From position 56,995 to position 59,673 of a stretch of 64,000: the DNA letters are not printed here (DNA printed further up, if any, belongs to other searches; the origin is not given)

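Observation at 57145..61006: Minimal two-gene Z1-NTPase + GHKL-ATPase module with no methylase, AIPR or recognisable nuclease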

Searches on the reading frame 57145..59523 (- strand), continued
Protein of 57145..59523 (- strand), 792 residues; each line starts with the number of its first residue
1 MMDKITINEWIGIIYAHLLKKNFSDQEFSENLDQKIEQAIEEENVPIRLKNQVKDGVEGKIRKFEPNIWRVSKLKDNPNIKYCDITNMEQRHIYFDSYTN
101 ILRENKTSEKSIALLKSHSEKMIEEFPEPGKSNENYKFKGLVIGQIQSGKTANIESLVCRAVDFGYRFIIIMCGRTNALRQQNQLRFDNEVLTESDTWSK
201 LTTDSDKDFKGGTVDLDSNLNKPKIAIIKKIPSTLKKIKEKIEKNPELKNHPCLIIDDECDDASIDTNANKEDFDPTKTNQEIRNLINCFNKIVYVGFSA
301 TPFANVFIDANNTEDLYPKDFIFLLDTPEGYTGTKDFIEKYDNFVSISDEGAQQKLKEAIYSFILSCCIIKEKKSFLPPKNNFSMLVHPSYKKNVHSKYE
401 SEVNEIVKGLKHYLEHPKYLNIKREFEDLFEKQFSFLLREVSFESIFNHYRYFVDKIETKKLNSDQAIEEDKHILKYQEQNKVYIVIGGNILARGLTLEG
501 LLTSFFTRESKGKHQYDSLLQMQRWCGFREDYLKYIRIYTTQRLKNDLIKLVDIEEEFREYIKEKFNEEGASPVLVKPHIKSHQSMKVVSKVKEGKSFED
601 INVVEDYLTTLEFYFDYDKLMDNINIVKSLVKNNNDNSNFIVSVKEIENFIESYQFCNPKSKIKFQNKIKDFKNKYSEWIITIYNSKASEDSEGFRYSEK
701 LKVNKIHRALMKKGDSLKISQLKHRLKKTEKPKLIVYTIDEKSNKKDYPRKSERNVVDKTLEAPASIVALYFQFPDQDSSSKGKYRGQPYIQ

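Call 55: find_encoding_contigs(protein=P0097, flank=8000, max_places=2)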
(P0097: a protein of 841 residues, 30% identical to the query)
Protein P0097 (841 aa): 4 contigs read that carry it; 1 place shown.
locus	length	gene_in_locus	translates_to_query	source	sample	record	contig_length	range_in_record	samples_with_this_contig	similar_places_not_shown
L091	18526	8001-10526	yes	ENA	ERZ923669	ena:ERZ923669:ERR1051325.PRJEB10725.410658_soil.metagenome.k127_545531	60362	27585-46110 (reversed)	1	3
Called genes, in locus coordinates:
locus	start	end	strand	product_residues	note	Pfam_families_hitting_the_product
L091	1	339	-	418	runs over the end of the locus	PF01935:DUF87 (weak), PF10412:TrwB_AAD_bind (faint)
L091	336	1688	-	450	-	-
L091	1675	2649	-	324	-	PF01807:Zn_ribbon_DnaG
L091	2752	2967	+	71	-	-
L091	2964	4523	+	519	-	PF00239:Resolvase, PF07508:Recombinase, PF13408:Zn_ribbon_recom (weak)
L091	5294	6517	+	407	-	PF00145:DNA_methylase, PF03602:Cons_hypoth95 (weak)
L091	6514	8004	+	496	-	PF02518:HATPase_c, PF13589:HATPase_c_3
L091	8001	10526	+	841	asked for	PF10593:Z1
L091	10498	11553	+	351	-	PF14390:DUF4420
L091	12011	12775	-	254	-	PF13814:Replic_Relax (weak)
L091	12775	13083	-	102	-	-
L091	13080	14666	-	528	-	PF13401:AAA_22 (faint)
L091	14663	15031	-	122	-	-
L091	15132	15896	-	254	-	-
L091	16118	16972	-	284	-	-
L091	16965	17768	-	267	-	-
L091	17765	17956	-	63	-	-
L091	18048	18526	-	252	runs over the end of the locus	PF01170:UPF0020 (faint), PF01555:N6_N4_Mtase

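Call 67: predict_structure(alignment_id=A3)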
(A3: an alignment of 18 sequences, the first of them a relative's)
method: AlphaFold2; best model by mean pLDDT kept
length: 221 residues; sequences in the alignment: 18
mean_pLDDT: 81.5   pTM: 0.73
mean pLDDT of the five models: 81.5, 81.1, 80.5, 79.4, 73.4
residues with pLDDT >= 90: 120; 70-90: 52; 50-70: 25; < 50: 24
segments of 3 or more residues with pLDDT < 50: 201-221
pLDDT, mean of each block of 10 residues (from residue 1): 73 52 59 78 94 95 89 92 88 95 93 95 89 78 87 97 94 91 97 93 34 33 38
secondary structure, 60 per line:
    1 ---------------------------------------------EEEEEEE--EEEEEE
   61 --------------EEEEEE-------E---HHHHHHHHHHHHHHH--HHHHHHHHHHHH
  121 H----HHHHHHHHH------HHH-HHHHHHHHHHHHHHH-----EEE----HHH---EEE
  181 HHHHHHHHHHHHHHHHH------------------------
elements in order: E46-52 E55-60 E75-80 H92-106 H109-121 H126-134 H145-159 E165-167 E178-180 H181-197

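Call 71: fold_search(model_id=the predicted structure, library=pdb)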
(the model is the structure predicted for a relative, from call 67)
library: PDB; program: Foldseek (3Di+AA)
matches with E <= 10: 83; with E <= 0.001: 0
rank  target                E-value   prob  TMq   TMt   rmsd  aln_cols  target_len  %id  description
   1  7u05_D                1.4e+00  0.04  0.14  0.18  10.0       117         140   14  Structure of the yeast TRAPPII-Rab11/Ypt32 complex in the closed/closed state (composite structure) (released 2022-04-27)
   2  7sq6_A                1.5e+00  0.02  0.12  0.07  19.7       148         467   13  Cryo-EM structure of mouse agonist ML-SA1-bound TRPML1 channel at 2.32 Angstrom resolution (released 2022-02-02)
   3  7u06_D                1.6e+00  0.04  0.11  0.16  11.8       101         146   12  Structure of the yeast TRAPPII-Rab11/Ypt32 complex in the closed/open state (composite structure) (released 2022-04-27)
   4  9xps_8                2.3e+00  0.06  0.12  0.13  16.1       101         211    9  The neck structure of the Phage Phikz (released 2026-02-11)
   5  9gom_A                2.3e+00  0.05  0.11  0.17   6.8        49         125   20  Crystal structure of limonene epoxide hydrolase LEH 31 (released 2026-03-18)
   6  9cbz_A                2.6e+00  0.02  0.12  0.07  19.7       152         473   13  Cryo-EM structure of mouse TRPML1 channel Y404W at 2.86 Angstrom resolution (released 2024-10-09)
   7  7e2d_A                3.0e+00  0.03  0.13  0.18  10.4       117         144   16  Monomer of TRAPPII (Closed) (released 2022-02-09)
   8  5iso_B                3.2e+00  0.06  0.12  0.15  19.9        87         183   14  STRUCTURE OF FULL LENGTH HUMAN AMPK (NON-PHOSPHORYLATED AT T-LOOP) IN COMPLEX WITH A SMALL MOLECULE ACTIVATOR, A BENZI (released 2017-03-29)
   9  9x1l_G                3.4e+00  0.03  0.22  0.15  12.5       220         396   10  The cryo-EM structure of HerA-NurA complex with AMPPNP from Thermococcus kodakarensis (released 2026-02-04)
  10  3pr6                  4.1e+00  0.02  0.11  0.14  14.9       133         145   15  Crystal structure analysis of yeast TRAPP associate protein Tca17 (released 2011-11-30)
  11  7fqm                  4.1e+00  0.01  0.10  0.09  16.1       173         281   10  PanDDA analysis group deposition -- Crystal structure of PTP1B in complex with FMOPL000619a (released 2022-11-23)
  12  8wv3_E                4.3e+00  0.02  0.09  0.11  14.8        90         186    8  NUDIX hydrolase from Bacillus methanolicus (released 2024-10-30)
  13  4g1e_B                4.3e+00  0.02  0.10  0.04  14.9        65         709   14  Crystal structure of integrin alpha V beta 3 with coil-coiled tag. (released 2012-12-12)
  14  6c9f_B                4.3e+00  0.01  0.11  0.12  20.7        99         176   18  AMP-activated protein kinase bound to pharmacological activator R734 (released 2018-11-28)
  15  3d8m                  4.6e+00  0.05  0.11  0.15  14.5        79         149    9  Crystal structure of a chimeric receptor binding protein from lactococcal phages subspecies TP901-1 and p2 (released 2009-04-14)
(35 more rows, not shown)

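Call 77: search_protein_families(library=padloc, proteins=[L088:5360-6508:+, L088:6505-8004:+, L088:8001-10520:+, L088:10520-11536:+, L004:6487-8217:-], max_evalue=0.01)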
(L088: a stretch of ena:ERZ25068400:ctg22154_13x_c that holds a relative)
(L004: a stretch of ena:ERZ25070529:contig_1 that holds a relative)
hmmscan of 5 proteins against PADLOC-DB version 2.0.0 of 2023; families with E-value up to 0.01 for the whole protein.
L088:5360-6508:+ (382 aa): 64 families (the best 25 are shown)
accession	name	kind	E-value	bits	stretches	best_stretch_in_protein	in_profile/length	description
PDLC02648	DrmMII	-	1.5e-104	348.5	1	9-377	18-448/468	DrmMII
PDLC03234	MTase_II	-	8.9e-100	332.6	1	11-380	3-366/375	Type II methyltransferase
PDLC03378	MTase_II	-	7.2e-90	299.7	1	13-379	3-329/344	Type II methyltransferase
PDLC03326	MTase_II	-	1.6e-84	282.5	1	15-379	7-375/412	Type II methyltransferase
PDLC02649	DrmMII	-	6.7e-81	270.4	2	77-379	107-417/422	DrmMII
PDLC00033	DruM2|DruM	-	1.9e-71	239.3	1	10-379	19-363/368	DNA cytosine methylase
PDLC02656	DrmMII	-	1.7e-68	229.6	2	11-222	3-235/491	DrmMII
PDLC03232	MTase_II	-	2.2e-61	206.1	2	81-378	131-458/465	Type II methyltransferase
PDLC03272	MTase_II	-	2.1e-60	203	1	10-379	72-389/407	Type II methyltransferase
PDLC00026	DruM2|DruM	-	2.1e-59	199.8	1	13-380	5-318/336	DNA cytosine methylase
PDLC03225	MTase_II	-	5.7e-57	191.8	2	161-376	369-594/615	Type II methyltransferase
PDLC03237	MTase_II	-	1e-56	190.5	2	14-199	795-975/1036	Type II methyltransferase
PDLC00027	DruM2|DruM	-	5.7e-53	178.6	1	13-377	12-348/361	DNA cytosine methylase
PDLC00031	DruM2|DruM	-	1.3e-49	167.2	1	13-378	12-349/361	DNA cytosine methylase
PDLC00030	DruM2|DruM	-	2.4e-49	166.5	1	13-379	6-363/380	DNA cytosine methylase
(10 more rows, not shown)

L088:6505-8004:+ (499 aa): 1 family
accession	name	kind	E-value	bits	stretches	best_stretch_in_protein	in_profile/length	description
PDLC02204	MzaB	-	1e-49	167.3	1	6-380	7-362/500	-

L088:8001-10520:+ (839 aa): 2 families
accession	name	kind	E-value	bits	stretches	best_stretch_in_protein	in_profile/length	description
PDLC02205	MzaC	-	2e-95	318.6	1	57-751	76-823/952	-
PDLC03202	Helicase_II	-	1.9e-49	166.6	1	78-572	6-435/621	Type II helicase domain protein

L088:10520-11536:+ (338 aa): 1 family
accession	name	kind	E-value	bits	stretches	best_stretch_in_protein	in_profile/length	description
PDLC02206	MzaD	-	2.9e-09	34.9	1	78-322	80-323/342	-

L004:6487-8217:- (576 aa): 48 families (the best 25 are shown)
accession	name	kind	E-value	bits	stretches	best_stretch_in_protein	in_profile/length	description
PDLC03378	MTase_II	-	3.2e-51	172.6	1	1-366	1-336/344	Type II methyltransferase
PDLC03234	MTase_II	-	4.7e-47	159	2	3-237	5-231/375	Type II methyltransferase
PDLC03272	MTase_II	-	8.9e-40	135.1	1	2-371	74-401/407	Type II methyltransferase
PDLC03326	MTase_II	-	1.5e-38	131.1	2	4-226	6-214/412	Type II methyltransferase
PDLC00033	DruM2|DruM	-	1.3e-34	118.1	1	3-361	22-365/368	DNA cytosine methylase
PDLC03307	MTase_II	-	3.3e-29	100.3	1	4-365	2-374/382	Type II methyltransferase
PDLC00026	DruM2|DruM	-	1.1e-28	98.8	1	2-367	4-325/336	DNA cytosine methylase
PDLC03270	MTase_II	-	3.7e-27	93.2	2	4-184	2-159/309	Type II methyltransferase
PDLC02650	DrmMII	-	8.6e-27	92.1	2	1-130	7-140/435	DrmMII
PDLC00027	DruM2|DruM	-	1.1e-25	88.8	2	3-183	12-168/361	DNA cytosine methylase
PDLC02648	DrmMII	-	1.8e-25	87.7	2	3-239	22-287/468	DrmMII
PDLC03237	MTase_II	-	2.9e-25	86.4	2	3-184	794-966/1036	Type II methyltransferase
PDLC03232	MTase_II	-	5.9e-25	86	3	68-211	132-273/465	Type II methyltransferase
PDLC02649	DrmMII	-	6.7e-25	85.9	3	61-215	107-249/422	DrmMII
PDLC02656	DrmMII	-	1.8e-23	81.1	2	3-183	5-199/491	DrmMII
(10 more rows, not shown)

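Call 80: list_cluster_members(proteins=[P0001, P0121])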
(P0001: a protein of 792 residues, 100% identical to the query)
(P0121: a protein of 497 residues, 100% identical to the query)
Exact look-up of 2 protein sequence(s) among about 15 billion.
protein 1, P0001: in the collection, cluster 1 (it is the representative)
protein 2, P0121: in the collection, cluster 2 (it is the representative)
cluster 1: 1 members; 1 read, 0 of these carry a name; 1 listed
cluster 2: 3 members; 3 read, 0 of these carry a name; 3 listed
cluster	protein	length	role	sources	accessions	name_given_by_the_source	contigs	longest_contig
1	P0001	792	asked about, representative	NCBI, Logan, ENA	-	-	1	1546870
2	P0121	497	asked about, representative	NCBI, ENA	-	-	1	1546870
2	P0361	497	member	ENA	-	-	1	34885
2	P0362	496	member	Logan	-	-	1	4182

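Call 89: find_related_loci(query=window:57145-59523:-, collection=metagenome_contigs, flank=6000)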
Query window:57145-59523:- (792 aa) in metagenome_contigs; peptide patterns used: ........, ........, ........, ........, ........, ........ (x = any residue, [..] = any of these).
148 stretches matched a pattern, but none encodes a relative of the query by tblastn (E <= 1e-3).

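Call 91: find_related_loci(query=A5, collection=metagenome_contigs, flank=6000)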
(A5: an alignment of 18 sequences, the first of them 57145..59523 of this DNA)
Query A5 (792 aa) in metagenome_contigs; peptide patterns used: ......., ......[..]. (x = any residue, [..] = any of these).
600 stretches matched a pattern (row limit reached: there are more); 414 encode a relative of the query (tblastn E <= 1e-3); the best 80 are kept; 80 distinct loci.
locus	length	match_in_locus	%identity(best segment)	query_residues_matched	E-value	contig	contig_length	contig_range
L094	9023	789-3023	27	104-785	1e-76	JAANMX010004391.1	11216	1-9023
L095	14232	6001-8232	28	104-785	5e-75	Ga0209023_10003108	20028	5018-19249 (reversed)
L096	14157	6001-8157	27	132-785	5e-75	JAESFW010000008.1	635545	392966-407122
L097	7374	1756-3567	30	52-632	4e-74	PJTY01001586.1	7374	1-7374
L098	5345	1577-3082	33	133-596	2e-72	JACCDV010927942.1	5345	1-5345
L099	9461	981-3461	28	15-781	4e-72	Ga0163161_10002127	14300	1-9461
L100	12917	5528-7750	27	110-785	3e-72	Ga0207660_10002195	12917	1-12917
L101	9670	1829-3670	30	132-695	1e-71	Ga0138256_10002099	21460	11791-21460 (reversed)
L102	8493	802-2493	32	93-622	6e-71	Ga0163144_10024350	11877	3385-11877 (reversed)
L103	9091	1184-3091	31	61-656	8e-71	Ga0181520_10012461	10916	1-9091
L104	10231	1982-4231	29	94-785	1e-70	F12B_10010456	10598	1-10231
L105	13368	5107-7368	28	91-788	7e-71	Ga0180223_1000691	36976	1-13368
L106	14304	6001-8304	28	90-785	5e-70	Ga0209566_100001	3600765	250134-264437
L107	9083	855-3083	29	94-777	7e-70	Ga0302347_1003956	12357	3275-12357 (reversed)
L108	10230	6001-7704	31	101-640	7e-70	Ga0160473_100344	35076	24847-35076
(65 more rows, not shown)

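Call 97: find_related_loci(query=A5, collection=viral_contigs, flank=6000)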
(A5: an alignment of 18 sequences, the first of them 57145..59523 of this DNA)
Query A5 (792 aa) in viral_contigs; peptide patterns used: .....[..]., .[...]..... (x = any residue, [..] = any of these).
153 stretches matched a pattern; 1 encode a relative of the query (tblastn E <= 1e-3); 1 distinct loci.
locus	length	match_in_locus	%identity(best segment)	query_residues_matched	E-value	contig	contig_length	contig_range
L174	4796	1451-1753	47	248-344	2e-21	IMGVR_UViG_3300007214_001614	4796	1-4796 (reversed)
